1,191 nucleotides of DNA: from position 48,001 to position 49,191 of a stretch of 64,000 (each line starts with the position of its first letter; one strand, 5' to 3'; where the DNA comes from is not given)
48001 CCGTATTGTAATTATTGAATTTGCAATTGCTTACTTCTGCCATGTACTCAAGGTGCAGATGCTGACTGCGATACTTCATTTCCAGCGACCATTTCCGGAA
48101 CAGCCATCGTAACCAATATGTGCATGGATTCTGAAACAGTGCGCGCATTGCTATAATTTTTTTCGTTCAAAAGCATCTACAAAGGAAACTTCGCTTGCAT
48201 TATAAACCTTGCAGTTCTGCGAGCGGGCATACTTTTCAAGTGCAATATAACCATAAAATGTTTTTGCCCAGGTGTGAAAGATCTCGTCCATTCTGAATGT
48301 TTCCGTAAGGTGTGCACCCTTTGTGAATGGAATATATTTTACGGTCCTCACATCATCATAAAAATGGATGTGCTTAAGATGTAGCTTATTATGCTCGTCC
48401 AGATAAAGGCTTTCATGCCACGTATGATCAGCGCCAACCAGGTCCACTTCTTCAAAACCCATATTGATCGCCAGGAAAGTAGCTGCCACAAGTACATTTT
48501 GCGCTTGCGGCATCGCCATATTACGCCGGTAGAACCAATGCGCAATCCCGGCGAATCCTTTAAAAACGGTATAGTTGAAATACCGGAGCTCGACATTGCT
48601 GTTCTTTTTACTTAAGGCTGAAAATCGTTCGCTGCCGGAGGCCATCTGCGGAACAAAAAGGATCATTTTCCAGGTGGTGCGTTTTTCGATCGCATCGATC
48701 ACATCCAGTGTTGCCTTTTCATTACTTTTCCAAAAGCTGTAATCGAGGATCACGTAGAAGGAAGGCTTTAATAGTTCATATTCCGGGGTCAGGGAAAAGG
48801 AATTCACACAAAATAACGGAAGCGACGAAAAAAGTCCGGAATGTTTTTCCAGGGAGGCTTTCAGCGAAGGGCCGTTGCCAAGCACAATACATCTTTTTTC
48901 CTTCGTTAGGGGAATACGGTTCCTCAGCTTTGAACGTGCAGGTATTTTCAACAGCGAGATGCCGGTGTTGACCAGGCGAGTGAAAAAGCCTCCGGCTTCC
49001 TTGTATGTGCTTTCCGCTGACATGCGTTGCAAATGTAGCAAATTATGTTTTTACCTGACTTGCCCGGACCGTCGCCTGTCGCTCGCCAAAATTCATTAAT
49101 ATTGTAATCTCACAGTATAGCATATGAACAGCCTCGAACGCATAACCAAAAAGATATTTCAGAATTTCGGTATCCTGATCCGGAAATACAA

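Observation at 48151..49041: DUF115/Maf-like protein in the Pse locus: candidate pseudaminic-acid transferase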

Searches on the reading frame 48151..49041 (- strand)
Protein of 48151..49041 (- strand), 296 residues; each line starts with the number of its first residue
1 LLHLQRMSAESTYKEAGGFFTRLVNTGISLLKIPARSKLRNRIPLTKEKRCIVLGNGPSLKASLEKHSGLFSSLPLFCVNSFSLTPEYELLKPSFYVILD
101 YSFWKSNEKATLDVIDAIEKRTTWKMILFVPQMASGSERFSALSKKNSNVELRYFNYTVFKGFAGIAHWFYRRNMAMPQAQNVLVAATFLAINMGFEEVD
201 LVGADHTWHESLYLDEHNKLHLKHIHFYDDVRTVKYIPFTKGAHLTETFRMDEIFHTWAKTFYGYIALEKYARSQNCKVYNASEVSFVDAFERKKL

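Call 3: search_protein_families(library=pfam, proteins=[window:48151-49041:-], max_evalue=0.01)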
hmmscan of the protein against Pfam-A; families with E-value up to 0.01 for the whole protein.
window:48151-49041:- (296 aa): 1 family
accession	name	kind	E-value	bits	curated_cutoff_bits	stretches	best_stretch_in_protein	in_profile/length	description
PF01973.23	MptE-like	-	1.7e-09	38.1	34.6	1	46-209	22-169/171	6-hydroxymethylpterin diphosphokinase MptE-like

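Call 5: search_protein_families(library=ncbifam, proteins=[window:48151-49041:-], max_evalue=0.01)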
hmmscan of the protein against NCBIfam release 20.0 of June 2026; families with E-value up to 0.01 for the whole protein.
window:48151-49041:- (296 aa): 0 families

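Call 6: search_solved_structures(query=window:48151-49041:-, max_evalue=10, show_alignments=3)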
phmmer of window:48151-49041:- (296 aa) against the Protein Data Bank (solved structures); distinct sequences matched with E-value up to 10: 2.
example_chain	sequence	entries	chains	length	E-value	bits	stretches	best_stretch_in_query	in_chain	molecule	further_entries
6j03_A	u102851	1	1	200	0.65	12.4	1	97-247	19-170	12-epi-hapalindole U synthase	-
5yvk_A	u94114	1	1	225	1.2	11.5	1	97-247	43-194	cyclase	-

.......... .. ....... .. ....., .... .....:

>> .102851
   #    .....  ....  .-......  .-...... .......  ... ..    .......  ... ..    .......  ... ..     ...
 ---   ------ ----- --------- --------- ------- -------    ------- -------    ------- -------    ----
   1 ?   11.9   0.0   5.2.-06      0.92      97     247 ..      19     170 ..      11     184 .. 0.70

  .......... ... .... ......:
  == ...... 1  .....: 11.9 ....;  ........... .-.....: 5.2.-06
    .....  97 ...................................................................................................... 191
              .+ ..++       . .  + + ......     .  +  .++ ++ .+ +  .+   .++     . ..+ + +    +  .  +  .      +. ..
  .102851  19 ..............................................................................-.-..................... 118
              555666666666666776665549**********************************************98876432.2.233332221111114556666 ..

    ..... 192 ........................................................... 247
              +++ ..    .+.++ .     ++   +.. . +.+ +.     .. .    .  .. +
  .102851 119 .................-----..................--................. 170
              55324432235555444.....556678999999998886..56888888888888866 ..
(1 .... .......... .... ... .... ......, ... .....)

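Call 7: find_homologous_proteins(query=window:48151-49041:-, max_evalue=0.001)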
Query window:48151-49041:- (296 aa): 532 proteins with E <= 0.001 among 1015 candidates; the best 120 are listed.
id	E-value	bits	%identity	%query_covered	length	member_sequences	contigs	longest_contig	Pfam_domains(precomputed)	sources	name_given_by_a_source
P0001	4.7e-194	661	100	98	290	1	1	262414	PF01973.24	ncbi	ncbi:MAG: 6-hydroxymethylpterin diphosphokinase MptE-like protein [Bacteroidia bacterium]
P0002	3.9e-129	448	65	98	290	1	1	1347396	PF01973.24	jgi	jgi:hypothetical protein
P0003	8.8e-120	417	63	98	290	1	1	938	PF01973.24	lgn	-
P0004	1.6e-119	416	63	98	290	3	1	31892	PF01973.24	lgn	-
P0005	3.2e-119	415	63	98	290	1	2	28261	PF01973.24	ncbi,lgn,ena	-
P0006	3.5e-119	415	60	98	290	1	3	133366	PF01973.24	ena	-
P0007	4.2e-119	415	63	98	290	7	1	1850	PF01973.24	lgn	-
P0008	4.8e-118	412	61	98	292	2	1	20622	PF01973.24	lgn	-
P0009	2.7e-117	409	61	98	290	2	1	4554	PF01973.24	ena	-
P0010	6.7e-117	408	62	98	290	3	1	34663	PF01973.24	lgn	-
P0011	4.5e-114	399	61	98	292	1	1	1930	PF01973.24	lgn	-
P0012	1.5e-113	397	59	100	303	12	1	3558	PF01973.24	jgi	jgi:hypothetical protein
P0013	4.7e-113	395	60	98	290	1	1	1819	PF01973.24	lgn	-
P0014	1.5e-112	394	59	98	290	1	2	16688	PF01973.24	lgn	-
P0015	1.2e-111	391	58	98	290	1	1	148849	PF01973.24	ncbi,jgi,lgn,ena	jgi:hypothetical protein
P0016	1.3e-111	390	57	98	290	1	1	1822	PF01973.24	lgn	-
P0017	2.5e-110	386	56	98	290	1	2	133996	PF01973.24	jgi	jgi:hypothetical protein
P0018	6.0e-110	385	57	98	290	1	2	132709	PF01973.24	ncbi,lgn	-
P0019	6.8e-110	385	58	98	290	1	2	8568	PF01973.24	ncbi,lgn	-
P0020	1.3e-109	384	56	98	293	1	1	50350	PF01973.24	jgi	-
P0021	1.6e-109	384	56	98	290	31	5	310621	PF01973.24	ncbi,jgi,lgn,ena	jgi:hypothetical protein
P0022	3.9e-109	382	58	98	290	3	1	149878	PF01973.24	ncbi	-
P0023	4.4e-109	382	56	98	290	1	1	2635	PF01973.24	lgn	-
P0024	7.7e-109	381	62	88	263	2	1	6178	PF01973.24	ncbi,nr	ncbi:MAG: DUF115 domain-containing protein [Bacteroidetes bacterium]|nr:DUF115 domain-containing pro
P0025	4.6e-108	379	58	98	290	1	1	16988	PF01973.24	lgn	-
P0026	8.7e-108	378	56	98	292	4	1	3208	PF01973.24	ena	-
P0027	1.4e-107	377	64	86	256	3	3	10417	PF01973.24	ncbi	ncbi:MAG: hypothetical protein ACXVDT_14145 [Bacteroidia bacterium]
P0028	6.9e-107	375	57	98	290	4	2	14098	PF01973.24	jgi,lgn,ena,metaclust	metaclust:\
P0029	8.6e-107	375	56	98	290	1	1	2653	PF01973.24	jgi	jgi:hypothetical protein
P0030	1.2e-106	374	56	98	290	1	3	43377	PF01973.24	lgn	-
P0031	2.0e-106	374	57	98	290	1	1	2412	PF01973.24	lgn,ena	-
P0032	3.8e-105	369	54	98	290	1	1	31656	PF01973.24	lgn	-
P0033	7.2e-104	365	56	98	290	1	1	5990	PF01973.24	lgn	-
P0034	7.7e-103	362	54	98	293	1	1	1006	PF01973.24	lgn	-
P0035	2.1e-102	360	53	98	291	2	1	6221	PF01973.24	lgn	-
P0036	6.0e-102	359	53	98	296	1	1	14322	PF01973.24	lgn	-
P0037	6.9e-102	359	53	99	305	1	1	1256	PF01973.24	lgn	-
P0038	1.0e-101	358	55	93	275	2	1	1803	PF01973.24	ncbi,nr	ncbi:MAG: DUF115 domain-containing protein [Bacteroidetes bacterium]|nr:DUF115 domain-containing pro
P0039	2.4e-101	357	53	98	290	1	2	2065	PF01973.24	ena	-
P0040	3.7e-101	356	54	98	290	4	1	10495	PF01973.24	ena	-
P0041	5.2e-101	356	54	98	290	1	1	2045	PF01973.24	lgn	-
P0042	5.7e-101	356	55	98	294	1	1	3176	PF01973.24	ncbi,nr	ncbi:MAG: hypothetical protein M3R27_16385, partial [Bacteroidota bacterium]|nr:hypothetical protein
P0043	7.8e-101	355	58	88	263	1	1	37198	PF01973.24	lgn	-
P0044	9.8e-101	355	55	93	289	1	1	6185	PF01973.24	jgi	jgi:Protein of unknown function DUF115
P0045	1.6e-100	354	53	98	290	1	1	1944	PF01973.24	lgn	-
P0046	7.7e-100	352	54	95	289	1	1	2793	PF01973.24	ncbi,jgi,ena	jgi:hypothetical protein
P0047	8.0e-100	352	53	97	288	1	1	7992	PF01973.24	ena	-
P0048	8.3e-100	352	54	98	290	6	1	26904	PF01973.24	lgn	-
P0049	9.0e-100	352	53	98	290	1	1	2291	PF01973.24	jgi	jgi:hypothetical protein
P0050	5.7e-99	349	52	98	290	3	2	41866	PF01973.24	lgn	-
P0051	7.0e-99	349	53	98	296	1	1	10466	PF01973.24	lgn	-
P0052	2.4e-98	347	51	99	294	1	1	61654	PF01973.24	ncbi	-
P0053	3.5e-98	346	52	98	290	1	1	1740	PF01973.24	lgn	-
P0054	5.2e-97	343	51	98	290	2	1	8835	PF01973.24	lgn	-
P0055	6.9e-97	342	51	98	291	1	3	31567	PF01973.24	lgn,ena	-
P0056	8.0e-97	342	52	98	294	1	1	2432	PF01973.24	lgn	-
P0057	1.1e-96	341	52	98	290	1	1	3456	PF01973.24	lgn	-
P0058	2.4e-96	340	53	98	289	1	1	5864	PF01973.24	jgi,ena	-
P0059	1.8e-95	338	51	98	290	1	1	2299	PF01973.24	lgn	-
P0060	2.0e-95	337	53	98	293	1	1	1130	PF01973.24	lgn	-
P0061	2.7e-95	337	53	99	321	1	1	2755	PF01973.24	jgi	jgi:hypothetical protein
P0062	3.4e-95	337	52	98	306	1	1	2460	PF01973.24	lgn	-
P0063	3.7e-95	337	53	98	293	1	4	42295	PF01973.24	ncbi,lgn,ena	-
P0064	6.2e-95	336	51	98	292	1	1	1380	PF01973.24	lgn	-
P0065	8.5e-95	335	51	98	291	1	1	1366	PF01973.24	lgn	-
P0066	9.3e-95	335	51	98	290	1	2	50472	PF01973.24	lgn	-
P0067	1.1e-94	335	51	98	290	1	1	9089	PF01973.24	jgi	jgi:hypothetical protein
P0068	1.8e-94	334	54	92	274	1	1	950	PF01973.24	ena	-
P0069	2.0e-94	334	53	95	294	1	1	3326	PF01973.24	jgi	jgi:hypothetical protein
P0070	2.3e-94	334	52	98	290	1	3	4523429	PF01973.24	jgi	jgi:hypothetical protein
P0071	3.9e-94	333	51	97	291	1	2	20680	PF01973.24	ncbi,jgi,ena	jgi:hypothetical protein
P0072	6.0e-94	333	52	98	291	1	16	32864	PF01973.24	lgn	-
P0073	8.8e-94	332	52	98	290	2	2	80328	PF01973.24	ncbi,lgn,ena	ncbi:MAG TPA: hypothetical protein VF868_01505 [Bacteroidia bacterium]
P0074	9.3e-94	332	52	98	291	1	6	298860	PF01973.24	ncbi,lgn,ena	-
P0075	1.2e-93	332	51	98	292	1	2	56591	PF01973.24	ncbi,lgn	-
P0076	2.0e-93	331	50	98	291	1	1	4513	PF01973.24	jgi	jgi:hypothetical protein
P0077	2.1e-93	331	50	98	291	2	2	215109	PF01973.24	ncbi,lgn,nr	ncbi:MAG: hypothetical protein JWO44_1497 [Bacteroidetes bacterium]|nr:hypothetical protein [Bactero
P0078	2.5e-93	331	50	98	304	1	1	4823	PF01973.24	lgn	-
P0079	3.9e-93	330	52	98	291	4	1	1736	PF01973.24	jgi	jgi:Protein of unknown function DUF115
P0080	4.2e-93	330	50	97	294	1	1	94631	PF01973.24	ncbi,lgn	ncbi:MAG: 6-hydroxymethylpterin diphosphokinase MptE-like protein [Bacteroidia bacterium]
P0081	7.3e-93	329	52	97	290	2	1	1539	PF01973.24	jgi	jgi:hypothetical protein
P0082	7.6e-93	329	50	98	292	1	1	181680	PF01973.24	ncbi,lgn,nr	ncbi:MAG: hypothetical protein JWP12_1178 [Bacteroidetes bacterium]|nr:hypothetical protein [Bactero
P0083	1.6e-92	328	52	97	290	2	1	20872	PF01973.24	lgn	-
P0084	2.3e-92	327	51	97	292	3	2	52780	PF01973.24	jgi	jgi:hypothetical protein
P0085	2.6e-92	327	50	98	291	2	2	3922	PF01973.24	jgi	-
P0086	2.7e-92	327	50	98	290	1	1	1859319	PF01973.24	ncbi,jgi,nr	ncbi:MAG: hypothetical protein K0Q95_2963 [Bacteroidota bacterium]|jgi:hypothetical protein|nr:hypot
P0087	2.9e-92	327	50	98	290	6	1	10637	PF01973.24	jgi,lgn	jgi:hypothetical protein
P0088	2.9e-92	327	51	98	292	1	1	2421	PF01973.24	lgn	-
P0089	3.3e-92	327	51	98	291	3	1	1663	PF01973.24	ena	-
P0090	5.5e-92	326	50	98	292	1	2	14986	PF01973.24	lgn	-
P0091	5.8e-92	326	51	98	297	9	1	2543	PF01973.24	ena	-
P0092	7.3e-92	326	51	98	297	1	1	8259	PF01973.24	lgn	-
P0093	7.3e-92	326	51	98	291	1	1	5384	PF01973.24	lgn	-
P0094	7.6e-92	326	50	98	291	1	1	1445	PF01973.24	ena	-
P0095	1.6e-91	325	51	98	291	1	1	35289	PF01973.24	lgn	-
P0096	1.7e-91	325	52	97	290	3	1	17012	PF01973.24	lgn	-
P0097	1.8e-91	324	50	97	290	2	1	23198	PF01973.24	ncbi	-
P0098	3.6e-91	323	51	98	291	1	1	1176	PF01973.24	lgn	-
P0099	4.0e-91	323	50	96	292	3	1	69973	PF01973.24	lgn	-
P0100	7.4e-91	322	50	98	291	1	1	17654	PF01973.24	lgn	-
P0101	7.8e-91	322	48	98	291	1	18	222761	PF01973.24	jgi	jgi:hypothetical protein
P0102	7.8e-91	322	51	97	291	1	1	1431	PF01973.24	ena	-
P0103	8.3e-91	322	49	98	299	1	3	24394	PF01973.24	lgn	-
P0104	9.8e-91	322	50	98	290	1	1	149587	PF01973.24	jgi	jgi:hypothetical protein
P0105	1.0e-90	322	48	97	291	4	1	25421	PF01973.24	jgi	jgi:hypothetical protein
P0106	2.2e-90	321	51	98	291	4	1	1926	PF01973.24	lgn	-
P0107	2.3e-90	321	49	97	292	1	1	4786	PF01973.24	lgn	-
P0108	2.7e-90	321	50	98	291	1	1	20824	PF01973.24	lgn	-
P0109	2.8e-90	321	51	94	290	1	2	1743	PF01973.24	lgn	-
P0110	3.0e-90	320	53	92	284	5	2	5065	PF01973.24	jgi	jgi:hypothetical protein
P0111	4.6e-90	320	52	96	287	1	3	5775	PF01973.24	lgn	-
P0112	4.6e-90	320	50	97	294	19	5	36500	PF01973.24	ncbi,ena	-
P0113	4.9e-90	320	49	97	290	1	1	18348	PF01973.24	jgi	jgi:hypothetical protein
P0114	5.2e-90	320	50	97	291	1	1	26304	PF01973.24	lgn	-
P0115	6.6e-90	319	48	98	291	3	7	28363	PF01973.24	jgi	-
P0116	6.6e-90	319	50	98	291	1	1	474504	PF01973.24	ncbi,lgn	ncbi:MAG: 6-hydroxymethylpterin diphosphokinase MptE-like protein [Bacteroidota bacterium]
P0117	7.4e-90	319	53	94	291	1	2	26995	PF01973.24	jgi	jgi:hypothetical protein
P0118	9.1e-90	319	51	94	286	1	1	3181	PF01973.24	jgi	jgi:hypothetical protein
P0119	1.3e-89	318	49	96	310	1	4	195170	PF01973.24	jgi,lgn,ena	-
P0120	1.5e-89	318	49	98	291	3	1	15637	PF01973.24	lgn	-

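Call 13: find_related_loci(query=A1, collection=genome_contigs, flank=10000)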
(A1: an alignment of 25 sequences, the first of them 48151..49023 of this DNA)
Query A1 (290 aa) in genome_contigs; peptide patterns used: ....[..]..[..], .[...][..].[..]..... (x = any residue, [..] = any of these).
377 stretches matched a pattern; 324 encode a relative of the query (tblastn E <= 1e-3); the best 80 are kept; 80 distinct loci.
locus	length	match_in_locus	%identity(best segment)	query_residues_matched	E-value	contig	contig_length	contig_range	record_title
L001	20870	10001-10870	63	1-290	2e-127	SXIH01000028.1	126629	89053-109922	MAG: Bacteroidota bacterium isolate F1-120-MAGs045 F1-120__c461247, whole genome shotgun sequence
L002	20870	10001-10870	60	1-290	6e-123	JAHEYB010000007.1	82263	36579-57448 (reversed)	MAG: Bacteroidetes bacterium isolate nzgw118 NODE_374_length_82264_cov_5.134229, whole genome shotgun sequence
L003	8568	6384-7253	58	1-290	5e-117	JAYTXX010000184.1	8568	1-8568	MAG: Bacteroidota bacterium isolate GFS_6009 GFS_6009_183, whole genome shotgun sequence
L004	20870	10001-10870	58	1-290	1e-116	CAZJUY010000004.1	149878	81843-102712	MAG TPA_asm: uncultured Chitinophaga sp. isolate SRP287453_co1_11 genome assembly, contig: NODE_93_length_149878_cov_6.5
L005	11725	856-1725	56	1-290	3e-116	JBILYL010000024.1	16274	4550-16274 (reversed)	MAG: Bacteroidia bacterium isolate ME2019-02-15D0_3300044639_group8_bin100 Rohwer_bin406_scaffold_1272_c1, whole genome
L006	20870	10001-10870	56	1-290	4e-114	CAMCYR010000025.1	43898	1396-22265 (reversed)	MAG: Chitinophaga pinensis isolate MsH-01oct19-148 genome assembly, contig: MsH-01oct19-C1277, whole genome shotgun sequ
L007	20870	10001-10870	54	1-290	4e-113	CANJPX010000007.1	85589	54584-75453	MAG: Bacteroidetes bacterium isolate RH-23may17-678 genome assembly, contig: RH-23may17-C1895, whole genome shotgun sequ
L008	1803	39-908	54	1-290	2e-119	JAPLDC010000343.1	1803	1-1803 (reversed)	MAG: Bacteroidetes bacterium isolate LacPavin_0920_WC57_MAG_35_7 LacPavin_0920_WC57_scaffold_762649, whole genome shotgu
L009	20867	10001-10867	55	1-289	3e-107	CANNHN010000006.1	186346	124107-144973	MAG: Bacteroidetes bacterium isolate ZH-Jul18-109 genome assembly, contig: ZH-Jul18-C20, whole genome shotgun sequence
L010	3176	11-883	55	1-290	7e-109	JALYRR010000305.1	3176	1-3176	MAG: Bacteroidota bacterium isolate MDV bin94 SD1455_NODE_11082_length_3176_cov_0.943260, whole genome shotgun sequence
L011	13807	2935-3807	52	1-290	7e-103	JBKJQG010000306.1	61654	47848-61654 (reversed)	MAG: Bacteroidia bacterium isolate ant_bin.490 k117_5493416, whole genome shotgun sequence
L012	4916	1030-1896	51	2-290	2e-101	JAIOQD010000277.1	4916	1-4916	MAG: Bacteroidetes bacterium isolate LakeFargette_0920_ALND_MAG_35_6 LacPavin_0920_ALND_scaffold_370274, whole genome sh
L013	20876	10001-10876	50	1-290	6e-100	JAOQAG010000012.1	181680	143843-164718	MAG: Bacteroidetes bacterium isolate RYN_276 scaffold_119219, whole genome shotgun sequence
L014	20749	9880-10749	52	1-290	2e-99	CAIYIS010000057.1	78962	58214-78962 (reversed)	MAG: uncultured Bacteroidetes bacterium isolate Kiruna_bin-09093 genome assembly, contig: bin-09093:57/85, whole genome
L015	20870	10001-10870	50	1-290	1e-98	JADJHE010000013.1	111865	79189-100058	MAG: Bacteroidetes bacterium isolate Damh_18-Q3-R51-60_MAXAC.126_sub tig00007411-10-1112200, whole genome shotgun sequen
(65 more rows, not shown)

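Call 17: predict_structure(alignment_id=A1)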
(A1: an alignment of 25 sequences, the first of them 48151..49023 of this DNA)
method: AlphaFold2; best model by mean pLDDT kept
length: 290 residues; sequences in the alignment: 25
mean_pLDDT: 88.0   pTM: 0.85
mean pLDDT of the five models: 88.0, 84.8, 84.7, 83.5, 82.8
residues with pLDDT >= 90: 145; 70-90: 129; 50-70: 15; < 50: 1
segments of 3 or more residues with pLDDT < 50: none
pLDDT, mean of each block of 10 residues (from residue 1): 65 86 90 87 93 86 91 91 94 89 90 97 92 93 96 90 92 86 97 92 81 79 72 76 84 89 95 93 89
secondary structure, 60 per line:
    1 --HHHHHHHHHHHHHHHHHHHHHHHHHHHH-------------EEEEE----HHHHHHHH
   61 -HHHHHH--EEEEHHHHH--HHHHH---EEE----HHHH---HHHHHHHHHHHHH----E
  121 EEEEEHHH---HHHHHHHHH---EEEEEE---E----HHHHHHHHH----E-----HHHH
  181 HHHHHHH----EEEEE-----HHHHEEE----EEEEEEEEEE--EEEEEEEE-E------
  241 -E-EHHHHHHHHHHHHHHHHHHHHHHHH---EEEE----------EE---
elements in order: H3-30 E44-48 H53-60 H62-67 E70-73 H74-78 H81-85 E89-91 H96-99 H103-115 E120-125 H132-140 E144-149 H158-166 H177-187 E192-196 H202-205 E206-208 E213-222 E225-232 H245-268 E272-275

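Call 20: fold_search(model_id=the predicted structure, library=pdb)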
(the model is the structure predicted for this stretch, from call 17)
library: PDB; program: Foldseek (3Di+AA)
matches with E <= 10: 1619; with E <= 0.001: 8
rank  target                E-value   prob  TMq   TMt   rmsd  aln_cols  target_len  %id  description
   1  5mu5                  1.8e-06  1.00  0.49  0.24   8.4       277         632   13  Structure of MAf glycosyltransferase from Magnetospirillum magneticum AMB-1 (released 2017-11-15)
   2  8sd5_B                1.1e-05  1.00  0.35  0.45   7.7       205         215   15  Crystal structure of HPPK from Methanocaldococcus jannaschii (released 2024-07-03)
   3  8sd5_C                1.7e-04  1.00  0.32  0.42   8.1       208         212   14  Crystal structure of HPPK from Methanocaldococcus jannaschii (released 2024-07-03)
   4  5bo8_A                2.7e-04  1.00  0.35  0.36  10.4       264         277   12  Structure of human sialyltransferase ST8SiaIII (released 2015-07-15)
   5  5bo9_A                3.8e-04  1.00  0.38  0.38   8.6       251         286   12  Structure of human sialyltransferase ST8SiaIII in complex with CMP-3FNeu5Ac and Sia-6S-LacNAc (released 2015-07-15)
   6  4l80_B                4.6e-04  0.96  0.29  0.26  13.3       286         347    8  Crystal Structure of Chloroflexus aurantiacus malyl-CoA lyase in complex with magnesium, oxalate, and propionyl-CoA (released 2013-12-04)
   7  8sd5_A                5.9e-04  0.99  0.31  0.38   8.5       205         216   12  Crystal structure of HPPK from Methanocaldococcus jannaschii (released 2024-07-03)
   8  5bo7_A                6.3e-04  1.00  0.40  0.40   8.6       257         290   13  Structure of human sialyltransferase ST8SiaIII in complex with CTP (released 2015-07-15)
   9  8sbu_A                1.0e-03  1.00  0.32  0.18   9.1       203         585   14  Crystal structure of MBP fusion with HPPK from Methanocaldococcus jannaschii (released 2024-07-03)
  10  8sbu_B                1.5e-03  0.99  0.32  0.18   8.6       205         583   16  Crystal structure of MBP fusion with HPPK from Methanocaldococcus jannaschii (released 2024-07-03)
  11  9hmz_D                1.7e-03  1.00  0.34  0.31   6.9       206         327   15  Structure of Corynebacterium glutamicum SteA, a cell division regulator (released 2025-07-30)
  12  9hmz_A                3.8e-03  1.00  0.34  0.30   7.1       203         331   13  Structure of Corynebacterium glutamicum SteA, a cell division regulator (released 2025-07-30)
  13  9hmy                  1.0e-02  0.96  0.31  0.28   6.7       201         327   14  Structure of Mycobacterium tuberculosis SteA (Rv1697), a cell division regulator (released 2025-07-30)
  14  4js1_A                1.3e-02  0.91  0.29  0.27   7.4       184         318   14  crystal structure of human Beta-galactoside alpha-2,6-sialyltransferase 1 in complex with cytidine and phosphate (released 2013-07-31)
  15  6om8_G                2.2e-02  0.77  0.22  0.15   7.4       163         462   10  Caenorhabditis Elegans UDP-Glucose Dehydrogenase in complex with UDP-Xylose (released 2019-05-22)
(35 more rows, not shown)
